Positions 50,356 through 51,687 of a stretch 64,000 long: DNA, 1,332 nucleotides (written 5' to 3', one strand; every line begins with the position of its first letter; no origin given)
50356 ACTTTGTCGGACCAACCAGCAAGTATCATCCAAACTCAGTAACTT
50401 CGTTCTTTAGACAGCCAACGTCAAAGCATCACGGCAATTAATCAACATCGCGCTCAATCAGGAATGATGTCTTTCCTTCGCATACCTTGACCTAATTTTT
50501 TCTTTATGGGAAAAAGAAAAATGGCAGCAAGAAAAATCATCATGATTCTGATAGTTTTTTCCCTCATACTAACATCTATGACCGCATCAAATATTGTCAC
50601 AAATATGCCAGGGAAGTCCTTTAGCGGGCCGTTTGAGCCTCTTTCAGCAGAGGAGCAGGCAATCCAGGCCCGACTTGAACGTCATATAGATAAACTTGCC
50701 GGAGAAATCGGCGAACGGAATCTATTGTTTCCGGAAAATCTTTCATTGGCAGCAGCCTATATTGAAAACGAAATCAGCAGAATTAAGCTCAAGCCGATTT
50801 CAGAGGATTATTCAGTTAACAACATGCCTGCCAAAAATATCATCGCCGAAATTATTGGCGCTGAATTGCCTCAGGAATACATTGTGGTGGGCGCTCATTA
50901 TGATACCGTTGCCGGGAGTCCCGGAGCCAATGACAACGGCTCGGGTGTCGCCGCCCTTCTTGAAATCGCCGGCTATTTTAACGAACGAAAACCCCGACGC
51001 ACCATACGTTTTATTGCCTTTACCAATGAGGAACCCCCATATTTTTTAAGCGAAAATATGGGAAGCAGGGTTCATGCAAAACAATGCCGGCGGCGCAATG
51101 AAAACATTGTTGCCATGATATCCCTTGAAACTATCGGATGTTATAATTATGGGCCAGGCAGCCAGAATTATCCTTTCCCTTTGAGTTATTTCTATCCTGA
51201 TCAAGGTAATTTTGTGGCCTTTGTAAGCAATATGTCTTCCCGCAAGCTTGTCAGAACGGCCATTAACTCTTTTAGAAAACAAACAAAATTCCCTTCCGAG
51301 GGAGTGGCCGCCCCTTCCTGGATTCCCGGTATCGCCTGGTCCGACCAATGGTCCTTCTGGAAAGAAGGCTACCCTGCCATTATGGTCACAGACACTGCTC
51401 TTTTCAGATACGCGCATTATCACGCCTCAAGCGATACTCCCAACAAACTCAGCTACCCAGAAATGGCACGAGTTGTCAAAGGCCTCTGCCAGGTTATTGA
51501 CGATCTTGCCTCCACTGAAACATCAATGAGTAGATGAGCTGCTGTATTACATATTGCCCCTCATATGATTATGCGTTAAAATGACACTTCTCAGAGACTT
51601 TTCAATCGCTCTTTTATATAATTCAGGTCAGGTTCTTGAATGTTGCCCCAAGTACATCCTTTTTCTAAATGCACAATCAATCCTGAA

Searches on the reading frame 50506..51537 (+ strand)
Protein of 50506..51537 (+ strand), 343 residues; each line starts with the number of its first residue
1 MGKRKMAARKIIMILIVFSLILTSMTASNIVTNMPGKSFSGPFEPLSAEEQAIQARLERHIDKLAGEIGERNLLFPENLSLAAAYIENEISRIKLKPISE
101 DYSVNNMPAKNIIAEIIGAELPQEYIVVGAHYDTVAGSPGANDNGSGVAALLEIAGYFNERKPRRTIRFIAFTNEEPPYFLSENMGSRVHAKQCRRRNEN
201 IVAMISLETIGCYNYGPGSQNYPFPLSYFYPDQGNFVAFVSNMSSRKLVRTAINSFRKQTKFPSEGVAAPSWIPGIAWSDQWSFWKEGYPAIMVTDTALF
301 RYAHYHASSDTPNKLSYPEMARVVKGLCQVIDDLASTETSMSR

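Call 40: find_encoding_contigs(protein=window:50506-51537:+, flank=10000, max_places=1)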
Protein window:50506-51537:+ (343 aa): 1 contig read that carries it; 1 place shown.
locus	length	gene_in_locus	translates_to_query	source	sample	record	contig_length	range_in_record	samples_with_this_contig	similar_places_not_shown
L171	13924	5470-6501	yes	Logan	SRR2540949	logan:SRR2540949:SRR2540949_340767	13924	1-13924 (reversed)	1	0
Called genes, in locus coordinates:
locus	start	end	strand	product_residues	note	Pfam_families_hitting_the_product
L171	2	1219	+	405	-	?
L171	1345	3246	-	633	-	PF13231:PMT_2 (weak), PF26626:DUF8201 (weak)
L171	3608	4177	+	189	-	PF00581:Rhodanese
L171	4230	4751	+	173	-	PF04143:Sulf_transp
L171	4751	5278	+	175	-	PF04143:Sulf_transp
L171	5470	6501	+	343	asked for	PF04389:Peptidase_M28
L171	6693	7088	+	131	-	PF07498:Rho_N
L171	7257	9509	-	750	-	PF04879:Molybdop_Fe4S4, PF00384:Molybdopterin, PF01568:Molydop_binding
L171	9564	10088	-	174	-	PF01467:CTP_transf_like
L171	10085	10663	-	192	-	PF03602:Cons_hypoth95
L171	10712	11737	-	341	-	PF01118:Semialdhyde_dh, PF02774:Semialdhyde_dhC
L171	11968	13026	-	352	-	PF00180:Iso_dh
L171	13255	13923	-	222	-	?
